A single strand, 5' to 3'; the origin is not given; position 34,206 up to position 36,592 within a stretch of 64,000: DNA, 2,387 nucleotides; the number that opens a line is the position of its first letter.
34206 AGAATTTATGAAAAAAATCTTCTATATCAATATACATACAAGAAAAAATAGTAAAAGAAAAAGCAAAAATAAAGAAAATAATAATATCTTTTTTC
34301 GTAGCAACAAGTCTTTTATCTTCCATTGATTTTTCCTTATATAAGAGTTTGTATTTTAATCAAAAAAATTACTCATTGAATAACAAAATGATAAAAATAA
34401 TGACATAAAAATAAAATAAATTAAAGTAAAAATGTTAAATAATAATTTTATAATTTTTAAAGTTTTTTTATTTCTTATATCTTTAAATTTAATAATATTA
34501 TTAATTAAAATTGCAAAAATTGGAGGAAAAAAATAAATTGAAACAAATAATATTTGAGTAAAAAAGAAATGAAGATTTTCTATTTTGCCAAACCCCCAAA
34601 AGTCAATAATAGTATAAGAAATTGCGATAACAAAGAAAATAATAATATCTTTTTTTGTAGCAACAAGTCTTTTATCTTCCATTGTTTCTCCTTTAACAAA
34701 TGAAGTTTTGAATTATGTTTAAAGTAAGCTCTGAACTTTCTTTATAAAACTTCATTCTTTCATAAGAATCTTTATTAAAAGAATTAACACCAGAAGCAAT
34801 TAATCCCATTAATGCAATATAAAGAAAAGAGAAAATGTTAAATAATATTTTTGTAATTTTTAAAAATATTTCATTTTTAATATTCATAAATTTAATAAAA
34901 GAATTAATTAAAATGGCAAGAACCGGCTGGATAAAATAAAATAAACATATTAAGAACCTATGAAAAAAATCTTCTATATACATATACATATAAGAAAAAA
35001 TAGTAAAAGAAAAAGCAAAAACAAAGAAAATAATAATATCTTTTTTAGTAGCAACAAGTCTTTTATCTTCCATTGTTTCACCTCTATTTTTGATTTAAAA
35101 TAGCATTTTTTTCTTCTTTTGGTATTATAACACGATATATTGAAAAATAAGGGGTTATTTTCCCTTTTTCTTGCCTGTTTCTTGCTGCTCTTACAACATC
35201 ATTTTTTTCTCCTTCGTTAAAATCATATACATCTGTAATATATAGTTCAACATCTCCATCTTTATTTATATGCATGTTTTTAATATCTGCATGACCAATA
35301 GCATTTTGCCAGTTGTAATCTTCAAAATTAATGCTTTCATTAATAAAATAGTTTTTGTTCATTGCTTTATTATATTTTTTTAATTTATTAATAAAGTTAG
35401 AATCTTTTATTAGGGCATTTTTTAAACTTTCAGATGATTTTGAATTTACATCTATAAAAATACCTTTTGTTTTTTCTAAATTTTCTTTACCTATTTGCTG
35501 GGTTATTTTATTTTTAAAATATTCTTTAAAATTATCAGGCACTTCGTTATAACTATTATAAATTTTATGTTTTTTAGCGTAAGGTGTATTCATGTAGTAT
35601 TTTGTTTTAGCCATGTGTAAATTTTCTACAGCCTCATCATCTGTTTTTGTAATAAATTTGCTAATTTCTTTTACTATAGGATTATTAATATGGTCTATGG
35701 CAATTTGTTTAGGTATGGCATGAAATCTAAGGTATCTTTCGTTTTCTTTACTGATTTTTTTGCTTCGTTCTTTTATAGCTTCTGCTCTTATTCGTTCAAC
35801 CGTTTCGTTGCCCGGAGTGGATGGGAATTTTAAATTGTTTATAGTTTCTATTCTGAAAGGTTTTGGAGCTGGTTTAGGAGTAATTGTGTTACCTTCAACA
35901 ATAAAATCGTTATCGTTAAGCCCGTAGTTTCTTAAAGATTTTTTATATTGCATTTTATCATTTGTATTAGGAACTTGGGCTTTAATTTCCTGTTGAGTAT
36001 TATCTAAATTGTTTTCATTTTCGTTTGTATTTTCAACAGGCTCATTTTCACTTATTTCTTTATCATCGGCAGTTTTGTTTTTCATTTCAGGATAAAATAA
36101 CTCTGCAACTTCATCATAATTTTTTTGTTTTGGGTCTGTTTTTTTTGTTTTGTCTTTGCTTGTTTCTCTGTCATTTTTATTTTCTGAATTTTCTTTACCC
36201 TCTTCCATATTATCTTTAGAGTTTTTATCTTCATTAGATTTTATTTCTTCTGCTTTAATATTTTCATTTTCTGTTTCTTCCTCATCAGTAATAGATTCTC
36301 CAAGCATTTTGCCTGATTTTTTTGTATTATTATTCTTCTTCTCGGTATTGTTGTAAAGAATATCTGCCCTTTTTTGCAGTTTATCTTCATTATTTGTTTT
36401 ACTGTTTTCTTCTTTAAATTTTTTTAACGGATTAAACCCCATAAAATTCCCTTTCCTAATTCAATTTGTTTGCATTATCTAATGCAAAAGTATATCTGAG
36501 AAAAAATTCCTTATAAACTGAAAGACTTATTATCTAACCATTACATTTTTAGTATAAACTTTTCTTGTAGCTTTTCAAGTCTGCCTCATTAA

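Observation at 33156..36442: Operon of a 452-aa unknown protein followed by five tandem paralogous small 3-TM proteins: candidate toxin/immunity or exclusion cassette array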

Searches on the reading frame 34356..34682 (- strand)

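Call 3: search_protein_families(library=pfam, proteins=[window:34356-34682:-], max_evalue=1)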
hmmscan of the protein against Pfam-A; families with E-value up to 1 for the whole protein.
window:34356-34682:- (108 aa): 0 families

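Call 4: search_protein_families(library=ncbifam, proteins=[window:34356-34682:-], max_evalue=1)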
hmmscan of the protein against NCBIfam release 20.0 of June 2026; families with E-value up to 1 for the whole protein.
window:34356-34682:- (108 aa): 1 family
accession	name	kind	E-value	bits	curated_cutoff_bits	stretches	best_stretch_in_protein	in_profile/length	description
TIGR04217.1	archae_ser_T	exception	1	9.1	200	0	56-98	158-200/221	archaetidylserine synthase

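Call 6: search_protein_families(library=padloc, proteins=[window:34356-34682:-], max_evalue=1)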
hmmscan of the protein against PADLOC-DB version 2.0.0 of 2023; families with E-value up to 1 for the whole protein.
window:34356-34682:- (108 aa): 0 families

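Call 7: search_protein_families(library=phrogs, proteins=[window:34356-34682:-], max_evalue=1)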
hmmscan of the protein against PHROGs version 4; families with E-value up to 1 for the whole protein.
window:34356-34682:- (108 aa): 0 families

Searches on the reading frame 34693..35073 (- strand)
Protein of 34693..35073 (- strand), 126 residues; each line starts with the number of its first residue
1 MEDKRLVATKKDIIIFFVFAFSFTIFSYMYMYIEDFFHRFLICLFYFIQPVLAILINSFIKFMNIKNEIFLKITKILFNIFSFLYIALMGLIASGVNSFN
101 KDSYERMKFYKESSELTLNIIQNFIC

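Call 3: search_protein_families(library=pfam, proteins=[window:34693-35073:-], max_evalue=1)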
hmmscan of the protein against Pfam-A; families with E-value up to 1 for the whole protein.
window:34693-35073:- (126 aa): 1 family
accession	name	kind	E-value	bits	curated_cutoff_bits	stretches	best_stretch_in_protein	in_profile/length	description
PF10190.14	Tmemb_170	-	0.19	12.6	29.5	1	30-96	3-66/106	Putative transmembrane protein 170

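Call 4: search_protein_families(library=ncbifam, proteins=[window:34693-35073:-], max_evalue=1)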
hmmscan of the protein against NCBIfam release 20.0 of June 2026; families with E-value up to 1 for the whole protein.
window:34693-35073:- (126 aa): 2 families
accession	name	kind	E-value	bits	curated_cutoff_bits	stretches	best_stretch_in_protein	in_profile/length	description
NF047627.1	LIC_10230_fam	equivalog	0.0067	15.6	150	1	5-116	87-198/327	LIC_10230 family protein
TIGR00783.1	ccs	subfamily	0.14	11.1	549.05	1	28-101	44-117/420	citrate:cation symporter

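Call 6: search_protein_families(library=padloc, proteins=[window:34693-35073:-], max_evalue=1)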
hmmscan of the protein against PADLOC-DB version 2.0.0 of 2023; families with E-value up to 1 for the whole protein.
window:34693-35073:- (126 aa): 0 families

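Call 7: search_protein_families(library=phrogs, proteins=[window:34693-35073:-], max_evalue=1)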
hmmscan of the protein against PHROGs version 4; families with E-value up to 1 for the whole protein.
window:34693-35073:- (126 aa): 0 families

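Call 12: find_homologous_proteins(query=A2, max_evalue=0.01)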
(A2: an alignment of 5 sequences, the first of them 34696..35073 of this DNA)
Query A2 (5 sequences) (126 aa, profile of the alignment): 26 proteins with E <= 0.01 among 2559 candidates.
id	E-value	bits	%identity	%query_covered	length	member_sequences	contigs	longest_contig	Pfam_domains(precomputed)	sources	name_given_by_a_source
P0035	1.6e-63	231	80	100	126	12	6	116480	-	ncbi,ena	-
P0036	1.4e-62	228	90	100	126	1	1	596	-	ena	-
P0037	2.7e-60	220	95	100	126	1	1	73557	-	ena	-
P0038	1.1e-58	215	98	100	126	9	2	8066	-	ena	-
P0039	8.8e-58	212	91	100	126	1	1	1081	-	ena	-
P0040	1.1e-57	212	92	100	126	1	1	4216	-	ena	-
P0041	4.5e-56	206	90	100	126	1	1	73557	-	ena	-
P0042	2.0e-55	204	87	100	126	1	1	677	-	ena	-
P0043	2.2e-55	204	88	100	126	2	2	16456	-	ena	-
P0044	1.0e-54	202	87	100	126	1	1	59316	-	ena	-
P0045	1.2e-49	186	73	100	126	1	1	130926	-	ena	-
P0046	1.4e-47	179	71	100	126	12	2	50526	-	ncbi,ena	-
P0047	1.7e-43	166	86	100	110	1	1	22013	-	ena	-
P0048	2.7e-41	159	56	75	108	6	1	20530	-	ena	-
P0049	2.7e-36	143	67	71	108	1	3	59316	-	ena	-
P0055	3.5e-15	74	43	72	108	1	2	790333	-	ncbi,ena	-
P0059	2.8e-14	71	38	79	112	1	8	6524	-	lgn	-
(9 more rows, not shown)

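Call 98: find_encoding_contigs(protein=P0045, flank=7000, max_places=2)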
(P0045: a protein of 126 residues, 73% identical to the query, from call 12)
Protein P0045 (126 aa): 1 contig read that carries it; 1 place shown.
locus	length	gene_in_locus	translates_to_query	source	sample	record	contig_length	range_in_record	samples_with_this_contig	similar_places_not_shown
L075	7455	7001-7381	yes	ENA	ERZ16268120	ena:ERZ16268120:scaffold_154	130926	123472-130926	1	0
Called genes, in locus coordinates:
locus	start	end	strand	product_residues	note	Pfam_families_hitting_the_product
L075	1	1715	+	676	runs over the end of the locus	PF11741:AMIN (faint), PF01520:Amidase_3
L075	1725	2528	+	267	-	PF01177:Asp_Glu_race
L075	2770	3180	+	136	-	-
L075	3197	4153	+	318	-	PF00890:FAD_binding_2 (faint), PF01134:GIDA (faint), PF01946:Thi4 (faint), PF03486:HI0933_like (faint), PF07992:Pyr_redox_2, PF12831:FAD_oxidored (faint), PF13738:Pyr_redox_3, PF00070:Pyr_redox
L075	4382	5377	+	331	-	PF01075:Glyco_transf_9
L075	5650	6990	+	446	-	-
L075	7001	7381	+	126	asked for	-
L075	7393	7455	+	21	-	?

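Call 99: find_encoding_contigs(protein=P0055, flank=7000, max_places=2)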
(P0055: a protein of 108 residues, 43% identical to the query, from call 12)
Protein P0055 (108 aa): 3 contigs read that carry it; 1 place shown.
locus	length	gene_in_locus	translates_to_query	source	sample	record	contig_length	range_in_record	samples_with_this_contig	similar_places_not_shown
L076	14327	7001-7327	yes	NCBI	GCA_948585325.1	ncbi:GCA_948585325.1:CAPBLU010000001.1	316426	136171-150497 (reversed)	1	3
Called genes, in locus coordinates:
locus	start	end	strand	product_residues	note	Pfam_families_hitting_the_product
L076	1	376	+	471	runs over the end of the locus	PF02321:OEP, PF25885:HH_EMRA (faint), PF02321:OEP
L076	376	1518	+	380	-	PF25917:BSH_RND, PF25973:BSH_CzcB, PF25881:HH_YBHG (faint), PF25876:HH_MFP_RND, PF25940:LcnD_C (weak), PF25954:Beta-barrel_RND_2, PF25990:Beta-barrel_YknX, PF26002:Beta-barrel_AprE (weak), +2 more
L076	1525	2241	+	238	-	PF00005:ABC_tran, PF02463:SMC_N (faint)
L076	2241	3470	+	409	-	PF12704:MacB_PCD, PF02687:FtsX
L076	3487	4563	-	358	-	PF00535:Glycos_transf_2, PF10111:Glyco_tranf_2_2, PF13641:Glyco_tranf_2_3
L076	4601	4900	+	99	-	-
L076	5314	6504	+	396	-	-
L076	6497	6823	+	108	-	-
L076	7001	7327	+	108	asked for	-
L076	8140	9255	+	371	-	PF00712:DNA_pol3_beta, PF02767:DNA_pol3_beta_2, PF02768:DNA_pol3_beta_3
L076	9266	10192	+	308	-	PF00288:GHMP_kinases_N, PF08544:GHMP_kinases_C (weak)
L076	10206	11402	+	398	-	PF00162:PGK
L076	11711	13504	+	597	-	PF00009:GTP_EFTU, PF01926:MMR_HSR1 (weak), PF03144:GTP_EFTU_D2, PF22042:EF-G_D2, PF14492:EFG_III (faint), PF00679:EFG_C, PF21018:BipA_C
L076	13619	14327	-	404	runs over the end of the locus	PF00465:Fe-ADH, PF13685:Fe-ADH_2, PF25137:ADH_Fe_C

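Call 100: find_encoding_contigs(protein=P0059, flank=7000, max_places=3)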
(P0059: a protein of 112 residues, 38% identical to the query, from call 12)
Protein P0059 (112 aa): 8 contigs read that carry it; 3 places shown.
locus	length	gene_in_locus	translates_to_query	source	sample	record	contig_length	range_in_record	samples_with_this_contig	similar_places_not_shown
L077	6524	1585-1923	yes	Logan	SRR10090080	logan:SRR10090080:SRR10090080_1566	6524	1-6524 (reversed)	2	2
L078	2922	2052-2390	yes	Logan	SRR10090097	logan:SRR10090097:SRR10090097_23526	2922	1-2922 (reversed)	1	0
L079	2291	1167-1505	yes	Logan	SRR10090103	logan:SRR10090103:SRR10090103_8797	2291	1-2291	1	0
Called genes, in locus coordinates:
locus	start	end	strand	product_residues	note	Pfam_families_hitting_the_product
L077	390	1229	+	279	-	-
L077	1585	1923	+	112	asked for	-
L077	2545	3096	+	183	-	-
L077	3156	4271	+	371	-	PF00712:DNA_pol3_beta, PF02767:DNA_pol3_beta_2, PF02768:DNA_pol3_beta_3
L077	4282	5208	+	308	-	PF00288:GHMP_kinases_N, PF08544:GHMP_kinases_C (weak)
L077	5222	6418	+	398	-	PF00162:PGK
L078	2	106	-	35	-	?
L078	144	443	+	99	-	-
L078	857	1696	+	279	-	-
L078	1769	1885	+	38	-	-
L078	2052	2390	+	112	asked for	-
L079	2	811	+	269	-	?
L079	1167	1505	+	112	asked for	-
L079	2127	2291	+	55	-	?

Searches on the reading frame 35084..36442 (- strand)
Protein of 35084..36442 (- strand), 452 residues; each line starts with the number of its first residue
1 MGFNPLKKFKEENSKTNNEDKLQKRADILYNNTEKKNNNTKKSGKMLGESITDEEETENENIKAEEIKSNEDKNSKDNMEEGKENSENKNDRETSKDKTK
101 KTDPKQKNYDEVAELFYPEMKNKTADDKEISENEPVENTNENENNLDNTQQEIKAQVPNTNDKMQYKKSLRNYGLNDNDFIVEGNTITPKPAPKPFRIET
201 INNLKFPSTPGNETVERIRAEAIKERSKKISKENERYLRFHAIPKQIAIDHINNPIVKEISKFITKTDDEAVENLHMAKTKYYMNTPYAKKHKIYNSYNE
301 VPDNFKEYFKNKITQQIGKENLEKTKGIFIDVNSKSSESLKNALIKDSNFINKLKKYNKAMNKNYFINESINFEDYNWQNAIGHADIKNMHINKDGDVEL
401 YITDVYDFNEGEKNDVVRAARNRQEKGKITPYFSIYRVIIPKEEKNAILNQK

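Call 3: search_protein_families(library=pfam, proteins=[window:35084-36442:-], max_evalue=1)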
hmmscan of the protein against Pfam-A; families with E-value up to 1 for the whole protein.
window:35084-36442:- (452 aa): 1 family
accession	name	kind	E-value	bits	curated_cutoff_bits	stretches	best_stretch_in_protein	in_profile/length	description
PF15253.11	STIL_N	-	0.48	9.7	27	1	128-210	311-394/404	SCL-interrupting locus protein N-terminus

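Call 4: search_protein_families(library=ncbifam, proteins=[window:35084-36442:-], max_evalue=1)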
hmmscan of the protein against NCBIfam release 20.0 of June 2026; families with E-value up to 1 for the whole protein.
window:35084-36442:- (452 aa): 1 family
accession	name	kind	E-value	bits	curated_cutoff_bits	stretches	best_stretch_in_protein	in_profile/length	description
NF049844.1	Res_ParT_toxin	subfamily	0.024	14.4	110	1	297-348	75-126/147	type II RES/Xre toxin-antitoxin system toxin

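Call 6: search_protein_families(library=padloc, proteins=[window:35084-36442:-], max_evalue=1)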
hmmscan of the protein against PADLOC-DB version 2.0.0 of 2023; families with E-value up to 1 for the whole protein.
window:35084-36442:- (452 aa): 1 family
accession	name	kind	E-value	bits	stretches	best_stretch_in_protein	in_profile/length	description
PDLC04681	PDC-M49B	-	0.34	9.5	1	242-281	45-84/94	-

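Call 7: search_protein_families(library=phrogs, proteins=[window:35084-36442:-], max_evalue=1)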
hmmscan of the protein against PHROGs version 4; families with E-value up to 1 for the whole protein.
window:35084-36442:- (452 aa): 0 families

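Call 8: search_solved_structures(query=window:35084-36442:-, max_evalue=10, show_alignments=2)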
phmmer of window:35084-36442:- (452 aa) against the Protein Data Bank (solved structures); distinct sequences matched with E-value up to 10: 0.

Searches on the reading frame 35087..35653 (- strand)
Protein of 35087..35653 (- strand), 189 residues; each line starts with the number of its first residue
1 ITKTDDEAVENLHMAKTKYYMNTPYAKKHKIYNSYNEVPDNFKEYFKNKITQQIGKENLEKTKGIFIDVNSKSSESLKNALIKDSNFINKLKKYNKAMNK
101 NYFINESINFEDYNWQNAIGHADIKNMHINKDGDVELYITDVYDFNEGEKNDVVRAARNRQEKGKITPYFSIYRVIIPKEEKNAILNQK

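Call 48: predict_structure(alignment_id=A4)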
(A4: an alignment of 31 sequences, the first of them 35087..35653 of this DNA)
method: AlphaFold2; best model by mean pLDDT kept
length: 189 residues; sequences in the alignment: 31
mean_pLDDT: 88.1   pTM: 0.84
mean pLDDT of the five models: 88.1, 88.0, 86.4, 85.1, 84.9
residues with pLDDT >= 90: 129; 70-90: 40; 50-70: 14; < 50: 6
segments of 3 or more residues with pLDDT < 50: 1-4
pLDDT, mean of each block of 10 residues (from residue 1): 58 91 93 97 96 92 95 91 93 97 92 57 94 97 77 80 90 97 89
secondary structure, 60 per line:
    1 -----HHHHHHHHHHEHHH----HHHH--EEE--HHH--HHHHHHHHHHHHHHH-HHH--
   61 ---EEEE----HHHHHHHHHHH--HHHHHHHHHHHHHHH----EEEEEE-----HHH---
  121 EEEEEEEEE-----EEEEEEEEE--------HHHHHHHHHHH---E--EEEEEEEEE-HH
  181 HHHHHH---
elements in order: H6-15 H24-27 E30-32 H40-54 E64-67 H72-82 H85-99 E104-109 E121-129 E135-143 H152-162 E169-177 H179-186

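Call 51: fold_search(model_id=the predicted structure, library=pdb)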
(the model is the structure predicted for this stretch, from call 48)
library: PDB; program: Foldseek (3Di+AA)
matches with E <= 10: 161; with E <= 0.001: 0
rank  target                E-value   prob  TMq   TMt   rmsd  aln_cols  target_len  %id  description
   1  4n59_A                7.3e-02  0.38  0.22  0.16   7.7        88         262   16  The Crystal Structure of Pectocin M2 at 2.3 Angstroms (released 2014-06-04)
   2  7ah9_5N               4.7e-01  0.06  0.14  0.07  12.2        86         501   14  Substrate-engaged type 3 secretion system needle complex from Salmonella enterica typhimurium - SpaR state 1 (released 2021-03-17)
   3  5tcq_A                5.1e-01  0.06  0.16  0.10  13.1        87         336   16  Near-atomic resolution cryo-EM structure of the Salmonella SPI-1 type III secretion injectisome secretin InvG (released 2016-12-21)
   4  5tcr_A                5.1e-01  0.06  0.16  0.08  13.1        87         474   16  Atomic model of the Salmonella SPI-1 type III secretion injectisome basal body proteins InvG, PrgH, and PrgK (released 2016-12-21)
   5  7ane_as               7.9e-01  0.06  0.16  0.13  10.7        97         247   12  Leishmania Major mitochondrial ribosome (released 2021-06-23)
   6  7ah9_5M               8.5e-01  0.05  0.16  0.08  11.4        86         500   13  Substrate-engaged type 3 secretion system needle complex from Salmonella enterica typhimurium - SpaR state 1 (released 2021-03-17)
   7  4or8_B                9.0e-01  0.06  0.26  0.23  10.2       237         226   10  Crystal structure of Marburg virus VP24 (released 2014-03-26)
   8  3vx8_D                9.6e-01  0.01  0.10  0.07  20.6       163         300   10  Crystal structure of Arabidopsis thaliana Atg7NTD-Atg3 complex (released 2012-11-14)
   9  1q7l_C                1.2e+00  0.02  0.14  0.14  15.3       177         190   11  Zn-binding domain of the T347G mutant of human aminoacylase-I (released 2004-01-20)
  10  4z4q_A                1.2e+00  0.06  0.13  0.04  14.4        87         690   14  Quinazolinedione(PD 0305970)-DNA cleavage complex of topoisomerase IV from S. pneumoniae (released 2016-09-14)
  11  7cce_A                1.5e+00  0.06  0.19  0.21   6.6        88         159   18  crystal structure of Arabidopsis AIPP3 BAH domain in complex with an H3K27me3 peptide (released 2020-12-16)
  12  2pef                  1.6e+00  0.01  0.10  0.07  19.2        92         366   11  Crystal Structure of a Thermophilic Serpin, Tengpin, in the Latent State (released 2007-06-19)
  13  6qe8                  2.1e+00  0.06  0.13  0.13   6.4        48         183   12  Crystal structure of Aspergillus niger GH11 endoxylanase XynA in complex with xylobiose epoxide activity based probe (released 2019-06-05)
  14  1q7l_A                2.2e+00  0.02  0.14  0.14  16.4       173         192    9  Zn-binding domain of the T347G mutant of human aminoacylase-I (released 2004-01-20)
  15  8jvb_A                2.2e+00  0.02  0.09  0.05   9.4        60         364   13  Cryo-EM structure of the Type II secretion system protein from Acidithiobacillus caldus (released 2024-07-03)
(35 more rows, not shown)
